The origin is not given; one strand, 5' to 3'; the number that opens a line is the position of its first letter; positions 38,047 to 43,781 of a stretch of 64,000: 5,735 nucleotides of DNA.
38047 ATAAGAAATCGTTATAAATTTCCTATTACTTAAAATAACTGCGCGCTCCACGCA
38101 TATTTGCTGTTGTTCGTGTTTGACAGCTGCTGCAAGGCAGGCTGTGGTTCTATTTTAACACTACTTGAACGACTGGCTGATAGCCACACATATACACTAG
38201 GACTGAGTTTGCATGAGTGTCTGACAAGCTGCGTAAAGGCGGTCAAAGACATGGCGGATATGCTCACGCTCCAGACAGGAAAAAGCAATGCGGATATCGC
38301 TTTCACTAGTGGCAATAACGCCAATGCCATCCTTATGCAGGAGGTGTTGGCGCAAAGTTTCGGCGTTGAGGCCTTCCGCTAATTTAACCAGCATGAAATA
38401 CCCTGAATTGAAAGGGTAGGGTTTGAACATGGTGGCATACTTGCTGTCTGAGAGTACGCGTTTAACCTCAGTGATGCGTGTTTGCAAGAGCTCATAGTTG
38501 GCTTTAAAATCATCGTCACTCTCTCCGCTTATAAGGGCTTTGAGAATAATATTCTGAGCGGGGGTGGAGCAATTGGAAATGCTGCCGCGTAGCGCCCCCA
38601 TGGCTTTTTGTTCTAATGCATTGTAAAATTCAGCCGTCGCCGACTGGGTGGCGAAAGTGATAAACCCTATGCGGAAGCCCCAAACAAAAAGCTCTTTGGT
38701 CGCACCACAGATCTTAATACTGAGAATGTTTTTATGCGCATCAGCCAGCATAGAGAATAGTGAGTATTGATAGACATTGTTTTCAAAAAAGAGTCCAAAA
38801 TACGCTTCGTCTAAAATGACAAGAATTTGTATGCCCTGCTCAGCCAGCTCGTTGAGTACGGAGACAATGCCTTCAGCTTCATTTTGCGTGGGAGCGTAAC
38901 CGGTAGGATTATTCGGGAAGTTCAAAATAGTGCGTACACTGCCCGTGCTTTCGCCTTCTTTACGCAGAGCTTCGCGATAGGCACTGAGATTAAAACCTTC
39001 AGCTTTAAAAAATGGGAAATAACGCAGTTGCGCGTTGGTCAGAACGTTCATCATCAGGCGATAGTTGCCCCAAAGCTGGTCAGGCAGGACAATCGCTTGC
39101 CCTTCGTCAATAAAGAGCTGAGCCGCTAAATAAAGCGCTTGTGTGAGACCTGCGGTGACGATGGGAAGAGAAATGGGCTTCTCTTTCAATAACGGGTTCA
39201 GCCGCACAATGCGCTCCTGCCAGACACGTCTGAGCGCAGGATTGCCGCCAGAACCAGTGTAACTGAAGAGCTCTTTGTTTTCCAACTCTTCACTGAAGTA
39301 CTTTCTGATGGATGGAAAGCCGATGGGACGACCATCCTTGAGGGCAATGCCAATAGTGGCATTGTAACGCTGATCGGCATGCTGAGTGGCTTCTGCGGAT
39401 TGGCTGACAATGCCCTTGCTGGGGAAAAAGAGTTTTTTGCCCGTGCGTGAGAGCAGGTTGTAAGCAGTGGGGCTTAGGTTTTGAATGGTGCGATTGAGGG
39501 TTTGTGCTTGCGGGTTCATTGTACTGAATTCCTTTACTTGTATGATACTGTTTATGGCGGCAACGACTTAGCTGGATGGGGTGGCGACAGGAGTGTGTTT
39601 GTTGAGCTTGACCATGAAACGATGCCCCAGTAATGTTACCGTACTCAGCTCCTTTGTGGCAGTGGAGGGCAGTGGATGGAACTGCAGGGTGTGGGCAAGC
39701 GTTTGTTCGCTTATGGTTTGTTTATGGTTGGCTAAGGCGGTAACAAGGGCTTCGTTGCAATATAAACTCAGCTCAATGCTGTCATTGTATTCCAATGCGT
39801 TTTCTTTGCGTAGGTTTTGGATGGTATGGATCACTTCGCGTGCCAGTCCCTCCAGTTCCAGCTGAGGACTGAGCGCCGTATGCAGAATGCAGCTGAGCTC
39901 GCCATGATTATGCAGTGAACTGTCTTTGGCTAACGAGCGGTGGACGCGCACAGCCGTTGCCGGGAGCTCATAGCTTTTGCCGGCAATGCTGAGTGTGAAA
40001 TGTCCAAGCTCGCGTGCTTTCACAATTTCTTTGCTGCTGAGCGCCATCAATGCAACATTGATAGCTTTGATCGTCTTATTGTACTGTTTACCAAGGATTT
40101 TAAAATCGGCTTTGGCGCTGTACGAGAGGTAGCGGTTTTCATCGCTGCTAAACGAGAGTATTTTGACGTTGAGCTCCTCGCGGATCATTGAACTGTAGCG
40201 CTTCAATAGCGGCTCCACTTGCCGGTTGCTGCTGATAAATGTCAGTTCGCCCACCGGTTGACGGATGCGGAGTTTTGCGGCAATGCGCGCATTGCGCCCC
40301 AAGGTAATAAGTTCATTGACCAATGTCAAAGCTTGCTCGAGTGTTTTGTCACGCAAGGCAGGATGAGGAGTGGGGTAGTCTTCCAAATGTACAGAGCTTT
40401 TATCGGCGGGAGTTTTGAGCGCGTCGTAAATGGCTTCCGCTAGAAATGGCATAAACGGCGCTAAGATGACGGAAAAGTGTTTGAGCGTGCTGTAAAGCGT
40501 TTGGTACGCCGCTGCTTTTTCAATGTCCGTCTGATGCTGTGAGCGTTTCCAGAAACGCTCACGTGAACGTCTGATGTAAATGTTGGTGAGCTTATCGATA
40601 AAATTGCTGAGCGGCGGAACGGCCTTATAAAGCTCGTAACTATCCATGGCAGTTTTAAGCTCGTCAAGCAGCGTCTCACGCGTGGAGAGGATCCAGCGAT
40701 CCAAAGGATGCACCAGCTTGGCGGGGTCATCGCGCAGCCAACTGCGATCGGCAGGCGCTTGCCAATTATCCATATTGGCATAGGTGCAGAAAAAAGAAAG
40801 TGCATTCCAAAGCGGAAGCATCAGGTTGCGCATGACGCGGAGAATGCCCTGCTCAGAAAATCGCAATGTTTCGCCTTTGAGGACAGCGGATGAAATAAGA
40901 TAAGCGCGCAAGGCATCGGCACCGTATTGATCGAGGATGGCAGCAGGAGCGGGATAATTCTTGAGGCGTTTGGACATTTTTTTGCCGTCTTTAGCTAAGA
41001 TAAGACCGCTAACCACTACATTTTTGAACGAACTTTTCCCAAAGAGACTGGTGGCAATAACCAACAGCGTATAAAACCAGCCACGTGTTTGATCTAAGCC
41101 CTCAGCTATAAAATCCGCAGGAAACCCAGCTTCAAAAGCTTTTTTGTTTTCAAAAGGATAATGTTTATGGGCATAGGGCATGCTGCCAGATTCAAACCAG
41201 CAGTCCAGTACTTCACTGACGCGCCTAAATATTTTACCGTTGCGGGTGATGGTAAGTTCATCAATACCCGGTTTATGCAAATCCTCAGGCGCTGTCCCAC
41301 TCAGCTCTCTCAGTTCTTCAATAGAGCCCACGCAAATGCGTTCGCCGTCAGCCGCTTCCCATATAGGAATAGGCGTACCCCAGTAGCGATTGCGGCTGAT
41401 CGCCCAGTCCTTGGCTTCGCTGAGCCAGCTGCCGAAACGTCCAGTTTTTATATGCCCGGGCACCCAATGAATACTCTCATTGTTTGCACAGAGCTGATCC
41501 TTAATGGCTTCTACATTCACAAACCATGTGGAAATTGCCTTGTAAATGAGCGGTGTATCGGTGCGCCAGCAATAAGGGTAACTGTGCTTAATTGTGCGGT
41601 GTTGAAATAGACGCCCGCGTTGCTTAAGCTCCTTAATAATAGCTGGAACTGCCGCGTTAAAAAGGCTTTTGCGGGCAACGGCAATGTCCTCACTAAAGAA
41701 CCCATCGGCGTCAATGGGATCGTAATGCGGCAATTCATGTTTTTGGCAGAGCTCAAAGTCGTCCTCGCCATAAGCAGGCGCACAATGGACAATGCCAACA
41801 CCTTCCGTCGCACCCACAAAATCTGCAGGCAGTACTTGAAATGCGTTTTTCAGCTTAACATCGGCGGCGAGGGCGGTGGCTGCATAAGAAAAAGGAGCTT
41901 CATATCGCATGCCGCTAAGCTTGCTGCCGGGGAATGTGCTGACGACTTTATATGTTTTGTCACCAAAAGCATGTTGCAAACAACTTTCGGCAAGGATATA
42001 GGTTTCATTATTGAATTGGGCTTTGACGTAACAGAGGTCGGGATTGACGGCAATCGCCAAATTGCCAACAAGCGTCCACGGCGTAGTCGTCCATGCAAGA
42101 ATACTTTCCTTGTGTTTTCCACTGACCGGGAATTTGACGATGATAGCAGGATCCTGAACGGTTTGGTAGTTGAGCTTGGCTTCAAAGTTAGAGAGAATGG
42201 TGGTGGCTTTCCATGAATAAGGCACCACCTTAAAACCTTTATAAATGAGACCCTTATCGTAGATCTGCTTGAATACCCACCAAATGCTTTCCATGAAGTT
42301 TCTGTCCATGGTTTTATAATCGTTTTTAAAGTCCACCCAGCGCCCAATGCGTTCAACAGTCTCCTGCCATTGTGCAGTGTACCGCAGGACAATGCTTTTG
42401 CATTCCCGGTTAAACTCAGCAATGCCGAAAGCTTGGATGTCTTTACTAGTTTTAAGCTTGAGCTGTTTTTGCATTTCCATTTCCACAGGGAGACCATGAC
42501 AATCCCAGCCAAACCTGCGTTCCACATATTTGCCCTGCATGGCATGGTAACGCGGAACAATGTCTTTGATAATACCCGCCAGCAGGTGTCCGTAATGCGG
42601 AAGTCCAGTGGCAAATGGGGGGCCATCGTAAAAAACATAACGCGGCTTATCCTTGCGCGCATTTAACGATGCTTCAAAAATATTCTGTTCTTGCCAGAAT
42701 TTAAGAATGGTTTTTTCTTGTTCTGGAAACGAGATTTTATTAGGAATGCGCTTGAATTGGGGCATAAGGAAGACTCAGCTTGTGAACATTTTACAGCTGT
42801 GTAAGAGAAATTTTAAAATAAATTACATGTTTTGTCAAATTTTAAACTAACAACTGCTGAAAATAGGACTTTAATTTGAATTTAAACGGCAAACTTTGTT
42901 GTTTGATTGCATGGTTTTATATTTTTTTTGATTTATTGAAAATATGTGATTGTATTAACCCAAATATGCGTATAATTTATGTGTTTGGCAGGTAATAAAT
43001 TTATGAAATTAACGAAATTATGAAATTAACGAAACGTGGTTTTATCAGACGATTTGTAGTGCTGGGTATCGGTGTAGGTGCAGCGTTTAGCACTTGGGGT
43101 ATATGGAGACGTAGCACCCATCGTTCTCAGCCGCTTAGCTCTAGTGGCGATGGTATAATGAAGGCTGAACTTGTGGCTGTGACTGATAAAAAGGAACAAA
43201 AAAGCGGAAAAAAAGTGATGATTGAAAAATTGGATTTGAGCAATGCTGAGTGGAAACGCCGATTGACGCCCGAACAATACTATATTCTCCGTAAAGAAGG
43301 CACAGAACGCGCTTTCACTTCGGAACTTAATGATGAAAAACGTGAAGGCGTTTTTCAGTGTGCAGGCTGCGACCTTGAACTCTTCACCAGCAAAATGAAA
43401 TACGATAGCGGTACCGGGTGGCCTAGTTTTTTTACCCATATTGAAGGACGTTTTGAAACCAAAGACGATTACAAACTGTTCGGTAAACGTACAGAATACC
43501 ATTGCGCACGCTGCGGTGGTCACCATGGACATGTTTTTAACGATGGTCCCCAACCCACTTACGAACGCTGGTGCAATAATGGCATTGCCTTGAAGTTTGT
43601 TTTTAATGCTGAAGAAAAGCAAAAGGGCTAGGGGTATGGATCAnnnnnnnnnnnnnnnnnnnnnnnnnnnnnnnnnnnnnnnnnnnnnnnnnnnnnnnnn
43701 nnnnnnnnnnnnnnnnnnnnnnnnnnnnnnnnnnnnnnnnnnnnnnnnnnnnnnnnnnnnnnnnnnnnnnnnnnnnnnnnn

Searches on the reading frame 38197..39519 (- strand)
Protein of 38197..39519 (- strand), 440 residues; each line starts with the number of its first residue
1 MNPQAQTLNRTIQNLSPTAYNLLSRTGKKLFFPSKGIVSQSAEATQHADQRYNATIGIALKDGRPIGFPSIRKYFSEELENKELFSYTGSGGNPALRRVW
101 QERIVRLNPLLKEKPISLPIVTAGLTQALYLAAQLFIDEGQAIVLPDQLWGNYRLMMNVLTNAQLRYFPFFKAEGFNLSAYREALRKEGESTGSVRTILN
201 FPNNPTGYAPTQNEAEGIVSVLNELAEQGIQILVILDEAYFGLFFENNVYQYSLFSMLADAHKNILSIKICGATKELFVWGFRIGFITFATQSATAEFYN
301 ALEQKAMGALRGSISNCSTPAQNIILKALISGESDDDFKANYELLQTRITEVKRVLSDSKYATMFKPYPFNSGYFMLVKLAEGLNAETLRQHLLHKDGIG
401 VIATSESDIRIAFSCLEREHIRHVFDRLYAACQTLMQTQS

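Call 54: search_protein_families(library=pfam, proteins=[window:38197-39519:-], max_evalue=0.00001)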
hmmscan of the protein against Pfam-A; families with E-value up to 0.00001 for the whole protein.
window:38197-39519:- (440 aa): 1 family
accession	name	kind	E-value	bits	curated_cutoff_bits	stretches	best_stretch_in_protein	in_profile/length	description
PF00155.27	Aminotran_1_2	-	6.1e-29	101.8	19.7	1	68-428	19-361/361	Aminotransferase class I and II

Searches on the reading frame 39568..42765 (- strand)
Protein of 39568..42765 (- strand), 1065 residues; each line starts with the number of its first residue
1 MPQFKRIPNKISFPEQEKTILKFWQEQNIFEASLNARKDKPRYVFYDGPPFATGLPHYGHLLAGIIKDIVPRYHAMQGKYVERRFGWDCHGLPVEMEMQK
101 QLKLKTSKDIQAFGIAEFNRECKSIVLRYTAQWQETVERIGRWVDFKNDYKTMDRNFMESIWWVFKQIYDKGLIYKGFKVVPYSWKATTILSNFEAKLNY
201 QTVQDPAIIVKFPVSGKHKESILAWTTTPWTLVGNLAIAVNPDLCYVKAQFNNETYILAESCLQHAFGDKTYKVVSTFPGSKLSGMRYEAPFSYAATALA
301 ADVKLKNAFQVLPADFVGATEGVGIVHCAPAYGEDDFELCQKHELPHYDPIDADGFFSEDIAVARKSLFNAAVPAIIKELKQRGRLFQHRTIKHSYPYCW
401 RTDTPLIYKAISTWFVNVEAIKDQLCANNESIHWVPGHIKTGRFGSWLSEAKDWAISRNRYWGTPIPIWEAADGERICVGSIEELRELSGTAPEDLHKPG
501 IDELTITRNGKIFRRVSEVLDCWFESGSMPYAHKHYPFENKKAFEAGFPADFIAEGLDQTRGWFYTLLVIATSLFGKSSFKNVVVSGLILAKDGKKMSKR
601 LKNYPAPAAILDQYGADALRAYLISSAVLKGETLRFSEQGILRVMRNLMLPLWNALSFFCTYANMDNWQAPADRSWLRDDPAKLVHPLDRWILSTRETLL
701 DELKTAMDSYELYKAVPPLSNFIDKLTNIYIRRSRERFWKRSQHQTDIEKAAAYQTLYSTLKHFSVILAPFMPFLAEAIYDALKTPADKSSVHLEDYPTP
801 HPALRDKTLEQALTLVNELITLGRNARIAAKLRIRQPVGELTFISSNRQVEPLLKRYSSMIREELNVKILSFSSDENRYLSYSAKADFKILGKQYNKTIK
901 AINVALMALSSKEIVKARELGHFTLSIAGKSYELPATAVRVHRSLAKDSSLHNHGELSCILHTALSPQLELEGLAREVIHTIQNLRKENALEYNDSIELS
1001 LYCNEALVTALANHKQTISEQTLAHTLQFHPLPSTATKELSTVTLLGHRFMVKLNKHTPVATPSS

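Call 54: search_protein_families(library=pfam, proteins=[window:39568-42765:-], max_evalue=0.00001)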
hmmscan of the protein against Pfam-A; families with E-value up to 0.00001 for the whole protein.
window:39568-42765:- (1065 aa): 4 families
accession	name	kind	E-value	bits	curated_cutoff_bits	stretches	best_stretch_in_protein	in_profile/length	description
PF00133.28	tRNA-synt_1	-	1.7e-150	501.8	22.7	1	20-632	2-411/414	tRNA synthetases class I (I, L, M and V)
PF19302.4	DUF5915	-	1.3e-41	142.7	27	1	860-1032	3-175/195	Domain of unknown function (DUF5915)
PF08264.19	Anticodon_1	-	1.2e-27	97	25.1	1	689-837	1-143/148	Anticodon-binding domain of tRNA ligase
PF09334.17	tRNA-synt_1g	-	2e-16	60.2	20.1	1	50-192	8-131/391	tRNA synthetases class I (M)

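Call 56: find_homologous_proteins(query=window:39568-42765:-, max_evalue=1e-100)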
Query window:39568-42765:- (1065 aa): 8000 proteins with E <= 1e-100 among 8000 candidates; the best 120 are listed.
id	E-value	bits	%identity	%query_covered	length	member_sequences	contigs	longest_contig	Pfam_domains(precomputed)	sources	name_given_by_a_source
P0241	0.0e+0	2479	100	100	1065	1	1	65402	PF09334.18,PF08264.20,PF00133.29,PF19302.5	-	-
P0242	0.0e+0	1493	62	96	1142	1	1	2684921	PF09334.18,PF08264.20,PF00133.29,PF19302.5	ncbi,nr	ncbi:isoleucine--tRNA ligase [Spirochaetota bacterium]|nr:isoleucine--tRNA ligase [Spirochaetota bac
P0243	0.0e+0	1298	55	96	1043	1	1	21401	PF09334.18,PF08264.20,PF00133.29,PF19302.5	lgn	-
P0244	0.0e+0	1282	54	98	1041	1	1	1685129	PF09334.18,PF08264.20,PF00133.29,PF19302.5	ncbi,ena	-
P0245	0.0e+0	1270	55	96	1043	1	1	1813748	PF09334.18,PF08264.20,PF00133.29,PF19302.5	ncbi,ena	-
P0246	0.0e+0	1249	53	96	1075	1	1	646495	PF09334.18,PF08264.20,PF00133.29,PF19302.5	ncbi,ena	-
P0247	0.0e+0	1248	53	97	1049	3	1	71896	PF09334.18,PF08264.20,PF00133.29,PF19302.5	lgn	-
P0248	0.0e+0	1247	53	97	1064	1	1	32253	PF09334.18,PF08264.20,PF00133.29,PF19302.5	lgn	-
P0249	0.0e+0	1235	52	97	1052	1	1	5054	PF09334.18,PF08264.20,PF00133.29,PF19302.5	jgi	-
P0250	0.0e+0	1235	52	96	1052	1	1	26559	PF09334.18,PF08264.20,PF00133.29,PF19302.5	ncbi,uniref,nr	ncbi:isoleucine--tRNA ligase-like [Ylistrum balloti]|uniref:isoleucine--tRNA ligase-like n=1 Tax=Yli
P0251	0.0e+0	1219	52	96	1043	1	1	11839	PF09334.18,PF08264.20,PF00133.29,PF19302.5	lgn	-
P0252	0.0e+0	1216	51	96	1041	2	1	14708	PF09334.18,PF08264.20,PF00133.29,PF19302.5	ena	-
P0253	0.0e+0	1207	52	96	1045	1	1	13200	PF09334.18,PF08264.20,PF00133.29,PF19302.5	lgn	-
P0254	0.0e+0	1199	50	96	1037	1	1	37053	PF09334.18,PF08264.20,PF00133.29,PF19302.5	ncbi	-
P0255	0.0e+0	1197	51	97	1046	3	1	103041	PF09334.18,PF08264.20,PF00133.29,PF19302.5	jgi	jgi:isoleucyl-tRNA synthetase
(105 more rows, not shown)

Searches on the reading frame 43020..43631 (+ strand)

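Call 54: search_protein_families(library=pfam, proteins=[window:43020-43631:+], max_evalue=0.00001)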
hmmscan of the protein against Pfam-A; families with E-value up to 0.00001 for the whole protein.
window:43020-43631:+ (203 aa): 1 family
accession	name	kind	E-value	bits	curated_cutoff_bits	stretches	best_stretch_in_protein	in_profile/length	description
PF01641.26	SelR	-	1e-44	151.6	24.9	1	82-194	1-115/116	SelR domain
